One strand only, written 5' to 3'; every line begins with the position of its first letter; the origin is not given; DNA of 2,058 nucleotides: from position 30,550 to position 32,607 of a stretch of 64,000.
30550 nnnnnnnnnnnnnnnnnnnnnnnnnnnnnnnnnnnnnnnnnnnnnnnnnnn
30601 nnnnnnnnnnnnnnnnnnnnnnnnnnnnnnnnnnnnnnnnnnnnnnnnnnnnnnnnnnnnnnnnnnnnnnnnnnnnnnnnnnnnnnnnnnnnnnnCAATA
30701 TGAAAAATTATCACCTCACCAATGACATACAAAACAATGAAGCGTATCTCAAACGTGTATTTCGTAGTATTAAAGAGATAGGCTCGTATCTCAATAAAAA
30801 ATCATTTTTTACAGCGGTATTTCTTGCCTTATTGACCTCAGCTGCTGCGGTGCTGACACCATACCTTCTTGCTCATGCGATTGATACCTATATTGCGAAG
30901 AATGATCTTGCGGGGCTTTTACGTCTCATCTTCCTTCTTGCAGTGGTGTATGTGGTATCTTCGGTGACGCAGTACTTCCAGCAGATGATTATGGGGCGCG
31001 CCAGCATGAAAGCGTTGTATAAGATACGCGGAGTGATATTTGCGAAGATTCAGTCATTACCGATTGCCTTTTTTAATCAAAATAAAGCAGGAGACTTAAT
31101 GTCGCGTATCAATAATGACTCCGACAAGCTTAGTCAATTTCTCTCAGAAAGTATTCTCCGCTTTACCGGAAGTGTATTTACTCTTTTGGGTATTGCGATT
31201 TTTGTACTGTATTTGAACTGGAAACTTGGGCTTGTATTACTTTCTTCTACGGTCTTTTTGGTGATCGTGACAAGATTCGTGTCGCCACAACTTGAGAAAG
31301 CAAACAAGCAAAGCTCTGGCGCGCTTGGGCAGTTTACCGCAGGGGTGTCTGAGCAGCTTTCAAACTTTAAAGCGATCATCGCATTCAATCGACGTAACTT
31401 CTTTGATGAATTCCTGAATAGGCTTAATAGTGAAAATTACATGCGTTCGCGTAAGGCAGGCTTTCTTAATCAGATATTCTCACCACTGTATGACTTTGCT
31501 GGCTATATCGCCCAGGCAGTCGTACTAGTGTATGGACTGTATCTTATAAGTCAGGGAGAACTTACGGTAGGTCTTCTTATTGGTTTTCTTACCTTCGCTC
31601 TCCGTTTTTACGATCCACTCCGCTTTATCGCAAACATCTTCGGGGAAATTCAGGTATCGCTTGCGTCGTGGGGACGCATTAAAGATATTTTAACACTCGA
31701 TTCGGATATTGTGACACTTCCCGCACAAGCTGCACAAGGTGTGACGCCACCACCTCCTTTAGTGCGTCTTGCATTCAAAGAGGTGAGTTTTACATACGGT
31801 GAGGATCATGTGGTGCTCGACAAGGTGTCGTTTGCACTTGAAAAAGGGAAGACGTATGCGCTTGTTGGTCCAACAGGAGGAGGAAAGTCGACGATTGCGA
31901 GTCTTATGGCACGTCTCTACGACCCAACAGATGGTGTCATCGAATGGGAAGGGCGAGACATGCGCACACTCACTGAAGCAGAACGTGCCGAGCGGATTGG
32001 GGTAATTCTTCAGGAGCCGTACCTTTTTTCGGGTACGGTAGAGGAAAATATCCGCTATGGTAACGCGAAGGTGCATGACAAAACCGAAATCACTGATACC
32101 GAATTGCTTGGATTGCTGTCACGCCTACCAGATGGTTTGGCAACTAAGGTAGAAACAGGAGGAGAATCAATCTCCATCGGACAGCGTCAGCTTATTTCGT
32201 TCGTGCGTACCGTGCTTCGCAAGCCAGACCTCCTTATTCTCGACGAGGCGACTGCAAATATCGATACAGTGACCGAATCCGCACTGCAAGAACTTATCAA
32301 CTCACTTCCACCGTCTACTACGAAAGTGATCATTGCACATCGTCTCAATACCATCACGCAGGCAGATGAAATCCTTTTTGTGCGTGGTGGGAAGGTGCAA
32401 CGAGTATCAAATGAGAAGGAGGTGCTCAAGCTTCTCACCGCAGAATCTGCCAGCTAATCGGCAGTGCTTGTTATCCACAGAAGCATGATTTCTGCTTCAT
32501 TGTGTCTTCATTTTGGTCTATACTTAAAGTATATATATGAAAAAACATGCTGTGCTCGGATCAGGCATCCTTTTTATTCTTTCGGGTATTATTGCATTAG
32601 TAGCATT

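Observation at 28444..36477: Five-gene envelope operon with a heterodimeric ABC exporter, a 1062-aa FN3-repeat surface protein and an RlpA-like DPBB protein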

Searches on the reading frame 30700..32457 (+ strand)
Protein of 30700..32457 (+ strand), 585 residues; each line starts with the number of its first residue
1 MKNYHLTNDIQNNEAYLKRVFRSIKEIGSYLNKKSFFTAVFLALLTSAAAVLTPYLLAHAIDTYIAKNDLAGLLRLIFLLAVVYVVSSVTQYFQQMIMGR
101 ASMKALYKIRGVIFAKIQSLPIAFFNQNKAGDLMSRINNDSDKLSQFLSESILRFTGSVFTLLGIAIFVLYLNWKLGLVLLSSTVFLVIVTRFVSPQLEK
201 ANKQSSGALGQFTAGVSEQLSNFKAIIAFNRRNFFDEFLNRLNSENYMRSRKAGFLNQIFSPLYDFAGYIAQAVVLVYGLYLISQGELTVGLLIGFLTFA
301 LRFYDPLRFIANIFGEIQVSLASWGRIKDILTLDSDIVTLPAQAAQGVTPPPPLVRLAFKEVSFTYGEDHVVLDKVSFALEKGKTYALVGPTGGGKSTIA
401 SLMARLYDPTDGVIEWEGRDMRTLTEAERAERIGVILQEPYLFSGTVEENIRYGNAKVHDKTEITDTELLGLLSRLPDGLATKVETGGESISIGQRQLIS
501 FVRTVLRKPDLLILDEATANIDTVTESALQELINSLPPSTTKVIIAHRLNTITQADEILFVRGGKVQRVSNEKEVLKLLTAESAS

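Call 3: search_protein_families(library=pfam, proteins=[window:30700-32457:+], max_evalue=0.01)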
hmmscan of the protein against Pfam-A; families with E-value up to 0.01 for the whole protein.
window:30700-32457:+ (585 aa): 3 families
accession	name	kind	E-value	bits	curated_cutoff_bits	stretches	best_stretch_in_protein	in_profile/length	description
PF00664.28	ABC_membrane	-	1.4e-53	182.8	28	1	37-303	2-270/274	ABC transporter transmembrane region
PF00005.33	ABC_tran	-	5.9e-28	98.6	25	1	373-519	1-137/137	ABC transporter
PF02463.25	SMC_N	-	0.0043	16.9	40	0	507-561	157-211/220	RecF/RecN/SMC N terminal domain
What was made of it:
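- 30700..32457 (+): Gene 3: ABC exporter half-transporter B (585 aa). It has canonical Walker B LLILDE and H-loop AHR, but a deviant signature ISIGQ. Pfam (call 3).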

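Call 4: search_protein_families(library=ncbifam, proteins=[window:30700-32457:+], max_evalue=0.01)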
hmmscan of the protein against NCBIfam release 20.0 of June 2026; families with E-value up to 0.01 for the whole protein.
window:30700-32457:+ (585 aa): 186 families (the best 25 are shown)
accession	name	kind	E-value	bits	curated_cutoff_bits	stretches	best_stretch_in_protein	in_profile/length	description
TIGR02203.1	MsbA_lipidA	equivalog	8.4e-94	315.1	602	1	33-568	13-548/572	lipid A export permease/ATP-binding protein MsbA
TIGR00958.1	3a01208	subfamily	9.1e-93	311.8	874.6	1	32-575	159-700/711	antigen peptide transporter 2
NF052233.1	CphA_assoc_ABC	equivalog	5.6e-84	282.9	880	1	34-577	184-731/766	cyanophycin metabolism-associated ABC transporter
TIGR02204.1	MsbA_rel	hypoth_equivalog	1.7e-81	274.6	780.4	1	34-576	17-562/576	ABC transporter, permease/ATP-binding protein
NF045513.1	HepA_fam_ABC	equivalog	1.7e-80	271.2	725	1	61-576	79-596/610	heterocyst formation ABC transporter subunit HepA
NF008381.0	PRK11176.1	equivalog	6.4e-80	269.1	867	1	32-577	23-567/582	lipid A ABC transporter ATP-binding protein/permease MsbA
TIGR03796.1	NHLM_micro_ABC1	equivalog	8.7e-79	265.5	853.3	1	32-572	152-695/710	NHLP family bacteriocin export ABC transporter peptidase/permease/ATPase subunit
TIGR03375.1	type_I_sec_LssB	subfamily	4.8e-75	253.2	693.1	1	34-580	149-693/696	type I secretion system permease/ATPase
NF010178.0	PRK13657.1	equivalog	2.5e-73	247.5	733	1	31-568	14-549/588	glucan ABC transporter ATP-binding protein/ permease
TIGR01846.1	type_I_sec_HlyB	subfamily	8.7e-73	245.7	725.55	1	32-577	136-680/694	type I secretion system permease/ATPase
TIGR02857.1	CydD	equivalog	2.9e-72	244.3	435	1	34-559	3-527/529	thiol reductant ABC exporter subunit CydD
TIGR03797.1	NHLM_micro_ABC2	equivalog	2.8e-71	241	709.4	1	30-572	132-668/686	NHLP bacteriocin export ABC transporter permease/ATPase subunit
NF008056.1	PRK10790.1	equivalog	3.6e-68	230.5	746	1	19-575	6-561/584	SmdB family multidrug efflux ABC transporter permease/ATP-binding protein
TIGR01193.1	bacteriocin_ABC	subfamily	3.4e-66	224.2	523.85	1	33-576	155-696/708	peptide cleavage/export ABC transporter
TIGR02868.1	CydC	equivalog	1.8e-61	208.4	329.05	1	32-549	11-530/530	thiol reductant ABC exporter subunit CydC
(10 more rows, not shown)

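Call 14: find_related_loci(query=window:30700-32457:+, collection=genome_contigs, flank=10000)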
Query window:30700-32457:+ (585 aa) in genome_contigs; peptide patterns used: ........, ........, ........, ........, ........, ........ (x = any residue, [..] = any of these).
600 stretches matched a pattern (row limit reached: there are more); 593 encode a relative of the query (tblastn E <= 1e-3); the best 80 are kept; 80 distinct loci.
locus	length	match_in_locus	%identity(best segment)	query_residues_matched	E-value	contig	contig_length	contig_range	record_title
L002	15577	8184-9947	62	3-585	0e+0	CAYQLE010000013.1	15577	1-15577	MAG TPA_asm: uncultured Candidatus Saccharibacteria bacterium isolate SRP128246_co1_332 genome assembly, contig: NODE_84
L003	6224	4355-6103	65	3-583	0e+0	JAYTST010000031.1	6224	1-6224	MAG: bacterium isolate GFS_5272 GFS_5272_30, whole genome shotgun sequence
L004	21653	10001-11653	48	33-582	4e-161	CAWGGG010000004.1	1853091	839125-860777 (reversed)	MAG: uncultured Bacteroidales bacterium isolate MFD02979.bin.1.62 genome assembly, contig: contig_57538, whole genome sh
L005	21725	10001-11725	46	3-579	2e-159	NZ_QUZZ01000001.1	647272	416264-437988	Taibaiella helva strain F-4 NODE_1_length_647272_cov_92.917046, whole genome shotgun sequence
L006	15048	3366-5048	45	22-579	6e-159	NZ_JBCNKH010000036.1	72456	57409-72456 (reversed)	MAG: Chitinophaga sp. isolate SMAGNO18 Contig36, whole genome shotgun sequence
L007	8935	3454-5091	49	33-579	8e-159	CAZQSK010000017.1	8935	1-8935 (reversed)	MAG TPA_asm: uncultured Gammaproteobacteria bacterium isolate binchicken_co105_443 genome assembly, contig: NODE_10290_l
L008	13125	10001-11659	49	31-579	2e-158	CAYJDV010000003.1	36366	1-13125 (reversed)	MAG TPA_asm: uncultured Candidatus Saccharibacteria bacterium isolate ERP123247_co1_29 genome assembly, contig: NODE_695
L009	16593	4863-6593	46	3-579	4e-158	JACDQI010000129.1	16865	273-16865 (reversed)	MAG: Devosia sp. isolate Bin1 k141_5765, whole genome shotgun sequence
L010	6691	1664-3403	44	3-579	6e-159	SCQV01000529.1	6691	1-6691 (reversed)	MAG: Chitinophagaceae bacterium isolate FW021_bin.37 FW021_bin.37-58652, whole genome shotgun sequence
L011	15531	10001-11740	48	4-579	1e-157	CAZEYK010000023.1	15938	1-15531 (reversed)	MAG TPA_asm: uncultured Gammaproteobacteria bacterium isolate SRP118108_co5_163 genome assembly, contig: NODE_3528_lengt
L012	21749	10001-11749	45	3-585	3e-157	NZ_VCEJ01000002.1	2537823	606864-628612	Dyadobacter luticola strain T17 NODE_1, whole genome shotgun sequence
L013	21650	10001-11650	46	32-579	3e-156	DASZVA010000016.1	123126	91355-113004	MAG TPA_asm: Candidatus Peribacteraceae bacterium isolate SMAG_U6119 k141_573465, whole genome shotgun sequence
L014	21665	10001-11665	48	33-585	5e-156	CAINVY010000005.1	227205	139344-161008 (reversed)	uncultured Candidatus Peregrinibacteria bacterium isolate AlinenLipids_bin-5541 genome assembly, contig: bin-5541:05/13,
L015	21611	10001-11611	48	44-579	5e-156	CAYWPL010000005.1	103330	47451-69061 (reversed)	MAG TPA_asm: uncultured Candidatus Peribacteria bacterium isolate SRP192515_co2_160 genome assembly, contig: NODE_110_le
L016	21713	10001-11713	45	3-579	8e-155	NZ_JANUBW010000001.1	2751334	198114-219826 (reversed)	Niastella sp. OAS944 Ga0395978_01, whole genome shotgun sequence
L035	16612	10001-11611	47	46-582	2e-151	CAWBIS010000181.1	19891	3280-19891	MAG: Terriglobia bacterium isolate MFD04752.bin.3.16 genome assembly, contig: contig_188472, whole genome shotgun sequen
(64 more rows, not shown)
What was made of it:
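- Checked: ATG 30700 is the supported start of gene 3, because homologues align from residue 3 (call 14).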

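Call 22: search_solved_structures(query=window:30700-32457:+, max_evalue=1e-40)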
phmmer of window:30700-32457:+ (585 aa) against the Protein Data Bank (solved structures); distinct sequences matched with E-value up to 1e-40: 225 (the best 60 are shown).
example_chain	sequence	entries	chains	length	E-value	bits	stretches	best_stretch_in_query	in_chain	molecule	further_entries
7zk4_A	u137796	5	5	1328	2.2e-108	366.5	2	89-576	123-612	ATP-dependent translocase ABCB1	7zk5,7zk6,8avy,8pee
7zka_A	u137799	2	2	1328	2.9e-108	366.1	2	89-576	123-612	ATP-dependent translocase ABCB1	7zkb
7zk8_A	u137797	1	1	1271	3e-108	366.1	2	89-576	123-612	ATP-dependent translocase ABCB1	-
7zk9_A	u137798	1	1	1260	3.3e-108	365.9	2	89-576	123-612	ATP-dependent translocase ABCB1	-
6fn1_A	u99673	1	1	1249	9.7e-107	361.1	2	90-576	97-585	Human-mouse chimeric ABCB1 (ABCBHM)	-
6fn4_A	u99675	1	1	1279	1.1e-106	360.9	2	90-576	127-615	Apo form of Human-mouse chimeric ABCB1 (ABCB1HM) in complex with Antigen binding fragment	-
4m2s_A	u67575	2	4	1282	3.6e-106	359.2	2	90-576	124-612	Multidrug resistance protein 1A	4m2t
6q81_A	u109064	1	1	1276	3.6e-106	359.2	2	90-576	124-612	P-glycoprotein (ABCB1)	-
4q9h_A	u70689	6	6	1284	3.6e-106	359.2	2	90-576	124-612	Multidrug resistance protein 1A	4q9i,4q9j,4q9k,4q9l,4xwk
5kpi_A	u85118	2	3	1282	3.7e-106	359.2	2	90-576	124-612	Multidrug resistance protein 1A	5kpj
4ksb_A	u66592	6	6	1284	3.7e-106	359.2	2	90-576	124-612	Multidrug resistance protein 1A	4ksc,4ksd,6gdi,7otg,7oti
3g60_A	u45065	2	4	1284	3.7e-106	359.2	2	90-576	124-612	Multidrug resistance protein 1a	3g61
4m1m_A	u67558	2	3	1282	4.2e-106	359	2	90-576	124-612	Multidrug resistance protein 1A | ATP-dependent translocase ABCB1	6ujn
6ujw_A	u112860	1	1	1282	4.2e-106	359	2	90-576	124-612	ATP-dependent translocase ABCB1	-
4lsg_A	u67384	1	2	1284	4.3e-106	358.9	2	90-576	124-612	Multidrug resistance protein 1A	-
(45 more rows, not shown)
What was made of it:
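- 30700..32457 (+): PDB hits from call 22.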

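Call 41: search_dna_similar(query=L035:13372-14073:+, collection=plasmids, mode=protein, max_rows=30, rows=spread, max_evalue=0.00001)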
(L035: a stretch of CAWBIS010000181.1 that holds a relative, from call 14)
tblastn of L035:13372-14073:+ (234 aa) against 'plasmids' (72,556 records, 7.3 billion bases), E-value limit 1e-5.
Records with a match: 107; places in all: 114; records where one place covers at least 80% of the query: 0.
Best place of each record, by identity: <60% 107.
By first word of the organism name: Sphingobium 13; Caballeronia 10; Bradyrhizobium 10; Escherichia 8; Azospirillum 7; Ensifer 6; Sinorhizobium 6; Acinetobacter 5; Klebsiella 4; Sphingomonas 3; and 27 more.
By predicted mobility (MOB-suite, as given by PLSDB): non-mobilizable 83; mobilizable 13; conjugative 11.
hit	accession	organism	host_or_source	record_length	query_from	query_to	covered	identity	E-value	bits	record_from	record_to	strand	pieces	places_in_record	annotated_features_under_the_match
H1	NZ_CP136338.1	Piscinibacter gummiphilus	single cell,soil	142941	56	220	71%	36.9%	1e-23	105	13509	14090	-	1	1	septal ring lytic transglycosylase RlpA family protein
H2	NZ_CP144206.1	Sinorhizobium chiapasense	mixed culture,rhizosphere soil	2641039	56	198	61%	37.3%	1e-18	91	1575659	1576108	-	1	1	none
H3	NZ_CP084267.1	Caballeronia sp. Lep1P3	Leptoglossus zonatus,Cell culture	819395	56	157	44%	52.0%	1e-20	97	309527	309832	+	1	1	septal ring lytic transglycosylase RlpA family protein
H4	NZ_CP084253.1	Caballeronia sp. Sq4a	Anasa tristis,Cell culture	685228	58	145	38%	56.8%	3e-19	93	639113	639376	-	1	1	septal ring lytic transglycosylase RlpA family protein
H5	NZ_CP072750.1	Thiothrix fructosivorans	cell culture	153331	58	149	39%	51.1%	5e-20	96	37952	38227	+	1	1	septal ring lytic transglycosylase RlpA family protein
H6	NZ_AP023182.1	Paraburkholderia sp. PGU19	Physopelta gutta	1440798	56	135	34%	57.5%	2e-19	94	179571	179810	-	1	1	record has no annotation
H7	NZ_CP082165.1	Bradyrhizobium sp. 186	Acmispon strigosus,cell culture,root ...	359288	58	148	39%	49.5%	7e-15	81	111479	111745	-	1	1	septal ring lytic transglycosylase RlpA family protein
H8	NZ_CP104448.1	Acinetobacter baumannii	Homo sapiens,sputum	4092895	56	151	41%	46.9%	2e-22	102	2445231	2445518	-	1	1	none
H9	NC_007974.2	Cupriavidus metallidurans CH34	-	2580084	56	135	34%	56.3%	1e-19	94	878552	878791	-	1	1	none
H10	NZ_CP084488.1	Ensifer adhaerens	cellculture,soil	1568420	58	152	41%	47.4%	2e-18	91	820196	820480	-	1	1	none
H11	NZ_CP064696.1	Bradyrhizobium sp. 184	Acmispon strigosus,cell culture,root ...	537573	58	148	39%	48.4%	5e-14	78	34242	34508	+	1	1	septal ring lytic transglycosylase RlpA family protein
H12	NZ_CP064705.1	Bradyrhizobium sp. 155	Acmispon strigosus,cell culture,root ...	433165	58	148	39%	48.4%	1e-13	77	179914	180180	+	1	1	septal ring lytic transglycosylase RlpA family protein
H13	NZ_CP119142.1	Neisseria gonorrhoeae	Homo sapiens,whole organism,synovial ...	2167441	56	148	40%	46.2%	1e-19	94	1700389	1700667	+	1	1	none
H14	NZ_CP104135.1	Sinorhizobium sp. C101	Phaseolus vulgaris,cell ...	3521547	56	149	40%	45.7%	1e-18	92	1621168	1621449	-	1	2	none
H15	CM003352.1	Sphingomonas sp. MEA3-1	single cell,soil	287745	58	158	43%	41.2%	8e-11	69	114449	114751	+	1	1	none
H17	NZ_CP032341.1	Azospirillum brasilense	soil sample,Agricultural field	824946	56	140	36%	47.1%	2e-13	76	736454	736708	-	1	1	septal ring lytic transglycosylase RlpA family protein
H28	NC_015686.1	Clostridium acetobutylicum DSM 1731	-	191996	56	140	36%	40.0%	7e-9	63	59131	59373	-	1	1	septal ring lytic transglycosylase RlpA family protein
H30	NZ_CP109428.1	Streptomyces sp. NBC_01497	-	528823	73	146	32%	38.6%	5e-6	54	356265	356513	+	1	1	ricin-type beta-trefoil lectin domain protein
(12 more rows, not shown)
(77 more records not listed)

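Call 42: get_annotated_region(hit=H1, flank=300)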
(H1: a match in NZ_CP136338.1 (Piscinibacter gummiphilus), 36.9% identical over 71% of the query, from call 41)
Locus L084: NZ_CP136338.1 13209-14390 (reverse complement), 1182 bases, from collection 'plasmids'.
description: Piscinibacter gummiphilus strain SBD 7-3 plasmid unnamed2, complete sequence
organism: Piscinibacter gummiphilus (NCBI taxid 946333)
taxonomy: Bacteria; Pseudomonadota; Betaproteobacteria; Burkholderiales; Sphaerotilaceae; Piscinibacter; Piscinibacter gummiphilus
host: -; source: single cell,soil; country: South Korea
typing (MOB-suite, as given by PLSDB): non-mobilizable
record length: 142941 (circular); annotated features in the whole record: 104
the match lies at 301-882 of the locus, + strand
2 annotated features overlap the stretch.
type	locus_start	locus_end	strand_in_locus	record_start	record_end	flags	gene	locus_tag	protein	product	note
CDS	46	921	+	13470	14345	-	-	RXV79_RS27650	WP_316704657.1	septal ring lytic transglycosylase RlpA family protein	-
CDS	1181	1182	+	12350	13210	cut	-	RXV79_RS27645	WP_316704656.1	hypothetical protein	-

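Call 43: get_annotated_region(hit=H5, flank=300)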
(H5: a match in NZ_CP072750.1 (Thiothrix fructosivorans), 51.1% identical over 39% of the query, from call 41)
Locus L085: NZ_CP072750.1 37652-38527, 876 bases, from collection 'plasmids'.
description: Thiothrix fructosivorans strain ATCC 49748 plasmid pTfr153, complete sequence
organism: Thiothrix fructosivorans (NCBI taxid 111770)
taxonomy: Bacteria; Pseudomonadota; Gammaproteobacteria; Thiotrichales; Thiotrichaceae; Thiothrix; Thiothrix fructosivorans
host: -; source: cell culture; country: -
typing (MOB-suite, as given by PLSDB): non-mobilizable
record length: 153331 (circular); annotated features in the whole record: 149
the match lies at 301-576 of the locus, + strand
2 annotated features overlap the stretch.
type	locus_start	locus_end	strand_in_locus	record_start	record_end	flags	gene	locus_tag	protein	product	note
CDS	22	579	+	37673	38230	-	-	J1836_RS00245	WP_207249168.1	septal ring lytic transglycosylase RlpA family protein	-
CDS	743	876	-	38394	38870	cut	-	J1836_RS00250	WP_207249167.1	LysM domain-containing protein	-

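Call 44: get_annotated_region(hit=H8, flank=300)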
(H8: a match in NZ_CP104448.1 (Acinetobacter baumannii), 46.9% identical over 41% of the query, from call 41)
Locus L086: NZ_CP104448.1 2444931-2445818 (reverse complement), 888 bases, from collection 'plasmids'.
description: Acinetobacter baumannii strain 2021CK-01407 plasmid unnamed1, complete sequence
organism: Acinetobacter baumannii (NCBI taxid 470)
taxonomy: Bacteria; Pseudomonadota; Gammaproteobacteria; Moraxellales; Moraxellaceae; Acinetobacter; Acinetobacter baumannii
host: -; source: Homo sapiens,sputum; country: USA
typing (MOB-suite, as given by PLSDB): mobilizable; replicon rep_cluster_1527; relaxase MOBP,MOBP
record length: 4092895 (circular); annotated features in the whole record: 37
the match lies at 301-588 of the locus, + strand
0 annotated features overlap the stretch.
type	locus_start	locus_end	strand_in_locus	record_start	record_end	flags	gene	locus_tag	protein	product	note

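Call 45: get_annotated_region(hit=H13, flank=300)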
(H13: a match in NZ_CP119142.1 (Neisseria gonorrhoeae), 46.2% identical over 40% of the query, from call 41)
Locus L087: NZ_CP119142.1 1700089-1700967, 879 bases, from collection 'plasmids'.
description: Neisseria gonorrhoeae strain 2022NG-0032 plasmid p2022NG-0032_1, complete sequence
organism: Neisseria gonorrhoeae (NCBI taxid 485)
taxonomy: Bacteria; Pseudomonadota; Betaproteobacteria; Neisseriales; Neisseriaceae; Neisseria; Neisseria gonorrhoeae
host: -; source: Homo sapiens,whole organism,synovial fluid; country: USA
typing (MOB-suite, as given by PLSDB): non-mobilizable
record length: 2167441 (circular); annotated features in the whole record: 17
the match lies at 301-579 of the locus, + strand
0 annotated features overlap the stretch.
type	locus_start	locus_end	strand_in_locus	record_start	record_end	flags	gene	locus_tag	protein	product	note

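Call 46: get_annotated_region(hit=H17, flank=300)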
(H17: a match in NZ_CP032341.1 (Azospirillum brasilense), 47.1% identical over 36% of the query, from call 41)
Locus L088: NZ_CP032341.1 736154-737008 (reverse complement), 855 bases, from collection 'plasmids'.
description: Azospirillum brasilense strain MTCC4038 plasmid p2, complete sequence
organism: Azospirillum brasilense (NCBI taxid 192)
taxonomy: Bacteria; Pseudomonadota; Alphaproteobacteria; Rhodospirillales; Azospirillaceae; Azospirillum; Azospirillum brasilense
host: -; source: soil sample,Agricultural field; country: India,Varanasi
typing (MOB-suite, as given by PLSDB): non-mobilizable
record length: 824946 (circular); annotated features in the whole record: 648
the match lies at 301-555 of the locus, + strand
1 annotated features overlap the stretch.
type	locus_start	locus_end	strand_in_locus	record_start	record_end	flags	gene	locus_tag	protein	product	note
CDS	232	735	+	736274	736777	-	-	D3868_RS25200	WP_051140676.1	septal ring lytic transglycosylase RlpA family protein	-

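Call 47: get_annotated_region(hit=H28, flank=300)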
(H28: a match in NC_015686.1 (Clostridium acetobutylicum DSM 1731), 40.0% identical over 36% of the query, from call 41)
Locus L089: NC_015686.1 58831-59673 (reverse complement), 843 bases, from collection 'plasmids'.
description: Clostridium acetobutylicum DSM 1731 plasmid pSMBa, complete sequence
organism: Clostridium acetobutylicum DSM 1731 (NCBI taxid 991791)
taxonomy: Bacteria; Bacillota; Clostridia; Eubacteriales; Clostridiaceae; Clostridium; Clostridium acetobutylicum; Clostridium acetobutylicum DSM 1731
host: -; source: -; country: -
typing (MOB-suite, as given by PLSDB): non-mobilizable; replicon rep_cluster_994
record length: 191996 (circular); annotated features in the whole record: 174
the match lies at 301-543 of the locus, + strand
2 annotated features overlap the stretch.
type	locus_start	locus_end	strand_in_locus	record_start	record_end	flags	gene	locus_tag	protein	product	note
CDS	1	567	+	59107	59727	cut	-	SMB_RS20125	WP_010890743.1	septal ring lytic transglycosylase RlpA family protein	-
CDS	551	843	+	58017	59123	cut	-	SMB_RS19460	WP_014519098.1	hypothetical protein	-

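Call 48: get_annotated_region(hit=H30, flank=300)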
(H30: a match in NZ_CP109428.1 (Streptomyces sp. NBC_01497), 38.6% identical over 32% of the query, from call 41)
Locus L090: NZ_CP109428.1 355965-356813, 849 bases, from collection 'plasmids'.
description: Streptomyces sp. NBC_01497 plasmid unnamed1, complete sequence
organism: Streptomyces sp. NBC_01497 (NCBI taxid 2903885)
taxonomy: Bacteria; Actinomycetota; Actinomycetes; Kitasatosporales; Streptomycetaceae; Streptomyces; Streptomyces sp. NBC 01497
host: -; source: -; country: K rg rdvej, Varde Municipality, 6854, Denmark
typing (MOB-suite, as given by PLSDB): non-mobilizable; replicon rep_cluster_1910
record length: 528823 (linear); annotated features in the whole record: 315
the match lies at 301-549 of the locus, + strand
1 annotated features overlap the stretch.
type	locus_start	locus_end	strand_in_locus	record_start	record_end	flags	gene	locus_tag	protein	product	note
CDS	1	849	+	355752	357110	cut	-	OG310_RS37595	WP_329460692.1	ricin-type beta-trefoil lectin domain protein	-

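Call 49: get_annotated_region(hit=H15, flank=300)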
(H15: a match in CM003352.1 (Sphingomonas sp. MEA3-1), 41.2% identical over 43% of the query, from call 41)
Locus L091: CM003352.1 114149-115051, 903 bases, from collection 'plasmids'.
description: Sphingomonas sp. MEA3-1 plasmid pMEA01, complete sequence, whole genome shotgun sequence
organism: Sphingomonas sp. MEA3-1 (NCBI taxid 1647414)
taxonomy: Bacteria; Pseudomonadota; Alphaproteobacteria; Sphingomonadales; Sphingomonadaceae; Sphingomonas; Sphingomonas sp. MEA3-1
host: -; source: single cell,soil; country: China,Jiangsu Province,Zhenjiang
typing (MOB-suite, as given by PLSDB): conjugative; relaxase MOBF; mating-pair formation MPF_F
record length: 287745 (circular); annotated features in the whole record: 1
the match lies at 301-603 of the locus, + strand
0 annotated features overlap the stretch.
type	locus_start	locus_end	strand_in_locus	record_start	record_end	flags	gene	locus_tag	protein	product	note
